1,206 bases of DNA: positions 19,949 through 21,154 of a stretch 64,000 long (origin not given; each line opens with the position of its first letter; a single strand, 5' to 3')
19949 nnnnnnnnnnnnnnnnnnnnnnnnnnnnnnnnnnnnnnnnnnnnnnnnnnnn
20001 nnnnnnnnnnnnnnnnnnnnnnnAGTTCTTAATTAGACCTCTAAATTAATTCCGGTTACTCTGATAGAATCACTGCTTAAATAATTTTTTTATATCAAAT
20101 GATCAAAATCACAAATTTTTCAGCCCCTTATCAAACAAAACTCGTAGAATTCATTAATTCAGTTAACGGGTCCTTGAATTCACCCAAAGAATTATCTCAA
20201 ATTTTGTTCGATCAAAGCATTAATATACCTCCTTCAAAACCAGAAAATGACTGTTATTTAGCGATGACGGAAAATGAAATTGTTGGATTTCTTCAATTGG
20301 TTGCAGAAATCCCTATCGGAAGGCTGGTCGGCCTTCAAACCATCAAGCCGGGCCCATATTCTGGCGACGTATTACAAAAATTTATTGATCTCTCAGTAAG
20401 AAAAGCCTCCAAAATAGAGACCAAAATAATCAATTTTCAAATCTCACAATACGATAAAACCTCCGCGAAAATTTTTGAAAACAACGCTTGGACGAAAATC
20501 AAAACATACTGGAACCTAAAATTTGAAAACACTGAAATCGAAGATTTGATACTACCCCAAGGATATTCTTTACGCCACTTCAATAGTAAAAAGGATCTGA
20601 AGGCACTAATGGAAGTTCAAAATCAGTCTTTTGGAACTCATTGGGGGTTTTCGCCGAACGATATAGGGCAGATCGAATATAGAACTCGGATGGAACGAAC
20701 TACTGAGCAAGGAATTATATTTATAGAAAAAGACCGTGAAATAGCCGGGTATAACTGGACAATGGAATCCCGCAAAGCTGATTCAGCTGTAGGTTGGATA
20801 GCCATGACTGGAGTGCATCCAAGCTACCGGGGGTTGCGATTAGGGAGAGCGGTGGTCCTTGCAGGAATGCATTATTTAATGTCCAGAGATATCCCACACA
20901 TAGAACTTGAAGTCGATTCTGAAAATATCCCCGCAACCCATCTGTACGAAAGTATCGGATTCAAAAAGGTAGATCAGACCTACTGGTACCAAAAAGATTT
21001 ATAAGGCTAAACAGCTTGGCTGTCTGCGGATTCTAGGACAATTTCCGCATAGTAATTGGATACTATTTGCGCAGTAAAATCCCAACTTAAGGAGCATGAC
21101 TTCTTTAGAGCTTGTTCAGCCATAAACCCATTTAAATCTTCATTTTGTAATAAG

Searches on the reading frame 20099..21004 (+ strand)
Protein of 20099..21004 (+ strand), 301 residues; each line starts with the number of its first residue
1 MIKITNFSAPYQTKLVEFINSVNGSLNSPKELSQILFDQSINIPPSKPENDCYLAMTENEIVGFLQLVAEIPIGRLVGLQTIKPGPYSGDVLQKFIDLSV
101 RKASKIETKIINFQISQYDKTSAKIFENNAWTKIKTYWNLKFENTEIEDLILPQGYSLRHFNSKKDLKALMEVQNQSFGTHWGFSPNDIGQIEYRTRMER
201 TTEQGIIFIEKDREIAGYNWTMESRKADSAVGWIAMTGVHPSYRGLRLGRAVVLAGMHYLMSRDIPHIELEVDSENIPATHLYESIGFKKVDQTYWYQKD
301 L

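Call 53: search_protein_families(library=pfam, proteins=[window:20099-21004:+], max_evalue=0.00001)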
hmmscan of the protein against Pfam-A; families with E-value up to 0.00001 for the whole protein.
window:20099-21004:+ (301 aa): 4 families
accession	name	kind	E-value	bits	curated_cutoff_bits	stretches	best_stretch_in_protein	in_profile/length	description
PF00583.31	Acetyltransf_1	-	4.3e-16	59.7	20.7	1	169-288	3-116/116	Acetyltransferase (GNAT) family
PF13508.13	Acetyltransf_7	-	4.3e-09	37.1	27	1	206-290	4-84/84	Acetyltransferase (GNAT) domain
PF13673.13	Acetyltransf_10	-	1.5e-08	35.1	23.6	1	193-294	21-113/128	Acetyltransferase (GNAT) domain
PF08445.16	FR47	-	1.2e-07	32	22.1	1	230-296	20-85/86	FR47-like protein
